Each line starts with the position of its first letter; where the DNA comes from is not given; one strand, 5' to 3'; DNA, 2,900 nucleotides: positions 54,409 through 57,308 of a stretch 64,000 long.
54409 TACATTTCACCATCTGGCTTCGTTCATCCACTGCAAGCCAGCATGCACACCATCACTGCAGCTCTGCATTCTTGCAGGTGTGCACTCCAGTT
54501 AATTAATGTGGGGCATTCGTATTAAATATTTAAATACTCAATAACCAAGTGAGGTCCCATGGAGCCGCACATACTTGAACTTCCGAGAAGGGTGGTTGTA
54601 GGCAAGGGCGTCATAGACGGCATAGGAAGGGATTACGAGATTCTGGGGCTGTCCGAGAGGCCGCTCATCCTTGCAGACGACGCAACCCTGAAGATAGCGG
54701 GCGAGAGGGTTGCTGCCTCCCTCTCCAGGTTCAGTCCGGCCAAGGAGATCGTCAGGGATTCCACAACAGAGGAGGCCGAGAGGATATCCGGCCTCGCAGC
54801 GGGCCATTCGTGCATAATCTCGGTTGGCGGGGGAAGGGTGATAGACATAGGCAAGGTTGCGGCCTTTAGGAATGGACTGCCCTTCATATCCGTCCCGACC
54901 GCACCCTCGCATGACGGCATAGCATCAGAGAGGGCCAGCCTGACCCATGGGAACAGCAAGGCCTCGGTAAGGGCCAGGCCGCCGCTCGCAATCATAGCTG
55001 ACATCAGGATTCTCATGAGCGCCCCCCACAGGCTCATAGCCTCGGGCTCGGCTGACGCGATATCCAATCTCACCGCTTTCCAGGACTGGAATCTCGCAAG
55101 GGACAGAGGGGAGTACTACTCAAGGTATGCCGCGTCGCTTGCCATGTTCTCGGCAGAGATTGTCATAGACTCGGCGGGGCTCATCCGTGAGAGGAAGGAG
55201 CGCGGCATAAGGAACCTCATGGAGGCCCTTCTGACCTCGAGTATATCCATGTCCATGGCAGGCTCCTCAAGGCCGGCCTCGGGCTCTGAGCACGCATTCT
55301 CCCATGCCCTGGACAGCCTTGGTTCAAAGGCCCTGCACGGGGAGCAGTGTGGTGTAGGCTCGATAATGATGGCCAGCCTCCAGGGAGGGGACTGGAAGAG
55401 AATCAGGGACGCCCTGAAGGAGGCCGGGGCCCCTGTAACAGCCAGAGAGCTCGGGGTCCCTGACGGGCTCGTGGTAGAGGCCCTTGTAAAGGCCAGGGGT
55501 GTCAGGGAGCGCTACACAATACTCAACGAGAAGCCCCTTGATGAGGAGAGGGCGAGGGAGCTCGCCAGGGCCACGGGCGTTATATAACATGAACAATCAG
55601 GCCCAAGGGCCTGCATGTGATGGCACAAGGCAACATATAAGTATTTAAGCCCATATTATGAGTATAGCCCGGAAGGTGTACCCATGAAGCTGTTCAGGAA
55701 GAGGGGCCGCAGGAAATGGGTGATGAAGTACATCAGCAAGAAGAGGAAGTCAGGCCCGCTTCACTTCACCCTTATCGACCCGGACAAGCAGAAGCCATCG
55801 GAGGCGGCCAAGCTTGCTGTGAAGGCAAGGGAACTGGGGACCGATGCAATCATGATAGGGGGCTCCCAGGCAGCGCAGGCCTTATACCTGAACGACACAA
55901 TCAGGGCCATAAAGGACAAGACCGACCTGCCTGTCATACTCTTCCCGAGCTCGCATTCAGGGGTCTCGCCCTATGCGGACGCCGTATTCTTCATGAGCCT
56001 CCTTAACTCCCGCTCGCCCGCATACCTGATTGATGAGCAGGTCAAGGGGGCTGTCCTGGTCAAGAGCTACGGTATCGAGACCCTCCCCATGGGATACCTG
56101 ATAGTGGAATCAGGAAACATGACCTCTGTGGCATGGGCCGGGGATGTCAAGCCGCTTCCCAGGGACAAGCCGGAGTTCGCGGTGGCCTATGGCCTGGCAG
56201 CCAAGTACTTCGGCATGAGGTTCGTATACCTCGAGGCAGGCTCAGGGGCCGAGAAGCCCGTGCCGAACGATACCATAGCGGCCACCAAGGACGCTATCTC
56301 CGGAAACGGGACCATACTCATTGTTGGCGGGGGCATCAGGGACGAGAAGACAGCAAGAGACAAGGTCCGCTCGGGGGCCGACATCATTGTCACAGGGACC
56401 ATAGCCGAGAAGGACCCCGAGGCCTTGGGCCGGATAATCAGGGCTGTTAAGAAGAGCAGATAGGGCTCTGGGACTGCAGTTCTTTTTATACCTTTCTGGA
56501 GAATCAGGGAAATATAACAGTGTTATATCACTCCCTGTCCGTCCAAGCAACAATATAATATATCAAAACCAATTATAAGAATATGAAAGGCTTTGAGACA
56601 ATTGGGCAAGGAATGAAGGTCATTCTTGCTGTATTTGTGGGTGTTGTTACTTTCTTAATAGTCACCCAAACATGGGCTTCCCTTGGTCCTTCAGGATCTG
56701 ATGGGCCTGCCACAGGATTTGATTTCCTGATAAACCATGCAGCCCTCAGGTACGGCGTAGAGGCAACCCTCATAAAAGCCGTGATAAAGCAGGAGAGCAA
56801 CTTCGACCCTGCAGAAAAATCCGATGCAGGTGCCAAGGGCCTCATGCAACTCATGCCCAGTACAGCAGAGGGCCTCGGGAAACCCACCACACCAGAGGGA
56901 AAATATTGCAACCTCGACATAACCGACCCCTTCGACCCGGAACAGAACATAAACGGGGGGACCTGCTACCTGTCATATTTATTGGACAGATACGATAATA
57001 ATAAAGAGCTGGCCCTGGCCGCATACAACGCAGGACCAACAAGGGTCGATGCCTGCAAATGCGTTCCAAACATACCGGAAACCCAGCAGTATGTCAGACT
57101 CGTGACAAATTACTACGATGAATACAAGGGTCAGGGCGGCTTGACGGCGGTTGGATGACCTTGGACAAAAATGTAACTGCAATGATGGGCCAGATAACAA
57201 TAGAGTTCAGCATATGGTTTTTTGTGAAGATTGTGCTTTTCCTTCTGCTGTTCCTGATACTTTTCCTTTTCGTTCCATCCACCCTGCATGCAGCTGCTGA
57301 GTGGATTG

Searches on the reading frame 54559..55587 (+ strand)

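Call 66: search_protein_families(library=pfam, proteins=[window:54559-55587:+], max_evalue=0.001)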
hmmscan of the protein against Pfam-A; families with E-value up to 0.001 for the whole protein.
window:54559-55587:+ (342 aa): 2 families
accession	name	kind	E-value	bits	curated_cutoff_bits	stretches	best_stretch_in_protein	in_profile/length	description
PF13685.12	Fe-ADH_2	-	4.3e-33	114.9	28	1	15-156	3-149/149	Iron-containing alcohol dehydrogenase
PF00465.25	Fe-ADH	-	2.1e-13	50.7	31.3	1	9-138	1-155/168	Iron-containing alcohol dehydrogenase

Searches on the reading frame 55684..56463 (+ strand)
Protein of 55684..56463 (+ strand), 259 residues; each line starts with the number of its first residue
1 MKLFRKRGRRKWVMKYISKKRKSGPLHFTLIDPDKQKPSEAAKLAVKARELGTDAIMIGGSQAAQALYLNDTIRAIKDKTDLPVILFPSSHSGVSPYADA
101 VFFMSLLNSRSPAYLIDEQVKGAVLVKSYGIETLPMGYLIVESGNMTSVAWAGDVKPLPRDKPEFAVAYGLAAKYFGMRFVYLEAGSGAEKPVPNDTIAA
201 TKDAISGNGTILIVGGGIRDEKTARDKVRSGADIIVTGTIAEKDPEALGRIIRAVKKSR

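Call 66: search_protein_families(library=pfam, proteins=[window:55684-56463:+], max_evalue=0.001)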
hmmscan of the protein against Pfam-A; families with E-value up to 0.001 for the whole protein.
window:55684-56463:+ (259 aa): 2 families
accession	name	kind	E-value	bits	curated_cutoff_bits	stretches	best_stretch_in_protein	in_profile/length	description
PF01884.23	PcrB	-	5.3e-59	199.9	23.9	1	21-256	7-223/226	PcrB family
PF00977.27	His_biosynth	-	1.1e-06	28.7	23.6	1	188-257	55-121/228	Histidine biosynthesis protein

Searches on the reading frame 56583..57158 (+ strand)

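Call 66: search_protein_families(library=pfam, proteins=[window:56583-57158:+], max_evalue=0.001)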
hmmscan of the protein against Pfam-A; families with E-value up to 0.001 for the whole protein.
window:56583-57158:+ (191 aa): 1 family
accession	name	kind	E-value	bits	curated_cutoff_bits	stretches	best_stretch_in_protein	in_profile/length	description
PF01464.25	SLT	-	2.4e-31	108.1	21.3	1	49-156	2-102/117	Transglycosylase SLT domain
